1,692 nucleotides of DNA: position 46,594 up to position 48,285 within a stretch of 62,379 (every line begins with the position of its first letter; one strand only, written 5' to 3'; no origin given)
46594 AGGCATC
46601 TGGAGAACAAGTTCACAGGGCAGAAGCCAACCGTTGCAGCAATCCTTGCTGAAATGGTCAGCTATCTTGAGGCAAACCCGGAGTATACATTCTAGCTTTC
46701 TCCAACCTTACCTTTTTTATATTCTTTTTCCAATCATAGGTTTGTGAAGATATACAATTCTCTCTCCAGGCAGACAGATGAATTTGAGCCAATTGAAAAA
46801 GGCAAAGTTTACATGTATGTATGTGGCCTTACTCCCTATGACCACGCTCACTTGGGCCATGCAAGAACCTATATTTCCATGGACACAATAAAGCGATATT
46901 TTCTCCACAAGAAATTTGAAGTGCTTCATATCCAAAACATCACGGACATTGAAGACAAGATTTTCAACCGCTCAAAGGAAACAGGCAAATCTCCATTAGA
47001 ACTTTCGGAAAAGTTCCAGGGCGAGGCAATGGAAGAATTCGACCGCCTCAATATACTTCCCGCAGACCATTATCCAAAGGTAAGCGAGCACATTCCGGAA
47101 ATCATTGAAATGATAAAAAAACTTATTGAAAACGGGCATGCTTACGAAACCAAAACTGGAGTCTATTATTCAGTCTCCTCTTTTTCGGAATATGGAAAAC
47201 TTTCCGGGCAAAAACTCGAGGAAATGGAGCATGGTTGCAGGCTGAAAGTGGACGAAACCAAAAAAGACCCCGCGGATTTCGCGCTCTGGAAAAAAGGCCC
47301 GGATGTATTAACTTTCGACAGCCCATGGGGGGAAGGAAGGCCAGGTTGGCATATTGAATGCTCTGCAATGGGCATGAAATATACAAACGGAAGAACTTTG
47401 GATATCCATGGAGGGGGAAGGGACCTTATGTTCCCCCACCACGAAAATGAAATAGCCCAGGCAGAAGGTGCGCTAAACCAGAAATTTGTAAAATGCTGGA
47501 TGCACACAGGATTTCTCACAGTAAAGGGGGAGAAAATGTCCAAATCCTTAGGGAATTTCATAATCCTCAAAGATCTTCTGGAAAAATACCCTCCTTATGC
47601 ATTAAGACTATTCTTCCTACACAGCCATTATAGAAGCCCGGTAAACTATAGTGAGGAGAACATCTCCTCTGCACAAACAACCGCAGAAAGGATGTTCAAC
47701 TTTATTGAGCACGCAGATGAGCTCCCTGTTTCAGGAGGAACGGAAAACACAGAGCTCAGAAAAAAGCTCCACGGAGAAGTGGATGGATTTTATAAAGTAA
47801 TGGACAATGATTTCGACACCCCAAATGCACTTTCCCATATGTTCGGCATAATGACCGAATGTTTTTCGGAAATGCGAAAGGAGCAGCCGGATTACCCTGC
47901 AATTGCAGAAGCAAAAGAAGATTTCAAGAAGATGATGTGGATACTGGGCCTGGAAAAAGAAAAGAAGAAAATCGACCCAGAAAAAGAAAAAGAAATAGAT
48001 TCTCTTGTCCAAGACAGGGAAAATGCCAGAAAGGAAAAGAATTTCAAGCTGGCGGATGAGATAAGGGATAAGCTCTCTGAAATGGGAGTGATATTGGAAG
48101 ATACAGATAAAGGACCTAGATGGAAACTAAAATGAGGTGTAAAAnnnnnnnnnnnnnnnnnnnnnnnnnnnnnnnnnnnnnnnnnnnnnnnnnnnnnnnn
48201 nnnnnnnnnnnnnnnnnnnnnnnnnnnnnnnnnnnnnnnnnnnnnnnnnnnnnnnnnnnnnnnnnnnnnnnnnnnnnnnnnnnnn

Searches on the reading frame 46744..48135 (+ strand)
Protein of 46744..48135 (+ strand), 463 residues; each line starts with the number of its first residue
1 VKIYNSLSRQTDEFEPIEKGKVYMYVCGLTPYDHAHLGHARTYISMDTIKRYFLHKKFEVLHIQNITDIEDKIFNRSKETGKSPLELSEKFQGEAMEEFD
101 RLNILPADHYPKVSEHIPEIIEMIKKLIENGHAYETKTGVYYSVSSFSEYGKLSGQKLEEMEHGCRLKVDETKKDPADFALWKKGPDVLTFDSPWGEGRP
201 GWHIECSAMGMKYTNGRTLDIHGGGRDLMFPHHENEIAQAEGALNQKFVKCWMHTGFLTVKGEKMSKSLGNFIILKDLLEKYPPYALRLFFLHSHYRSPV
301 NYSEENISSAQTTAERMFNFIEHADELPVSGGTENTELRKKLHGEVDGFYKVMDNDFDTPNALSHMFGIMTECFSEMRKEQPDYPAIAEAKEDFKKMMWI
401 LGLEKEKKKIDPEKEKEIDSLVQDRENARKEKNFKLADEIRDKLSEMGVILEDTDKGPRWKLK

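Call 103: search_protein_families(library=pfam, proteins=[window:46744-48135:+], max_evalue=0.0001)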
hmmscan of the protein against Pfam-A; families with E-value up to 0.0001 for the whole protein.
window:46744-48135:+ (463 aa): 6 families
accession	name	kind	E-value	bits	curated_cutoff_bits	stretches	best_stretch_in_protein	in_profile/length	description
PF01406.26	tRNA-synt_1e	-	8.9e-118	393.5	27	1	14-311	2-300/301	tRNA synthetases class I (C) catalytic domain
PF09334.17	tRNA-synt_1g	-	1.1e-18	67.7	20.1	2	33-145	12-125/391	tRNA synthetases class I (M)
PF23493.1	CysS_C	-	8.2e-08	32.7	23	1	412-460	2-50/51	Cysteinyl-tRNA ligase anticodon binding domain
PF09190.17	DALR_2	-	7.2e-07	30.1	22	1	349-403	2-55/57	DALR domain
PF00133.28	tRNA-synt_1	-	3.1e-06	26.7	22.7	0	250-301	361-412/414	tRNA synthetases class I (I, L, M and V)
PF01921.24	tRNA-synt_1f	-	1.1e-05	25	27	0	257-303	275-321/360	tRNA synthetases class I (K)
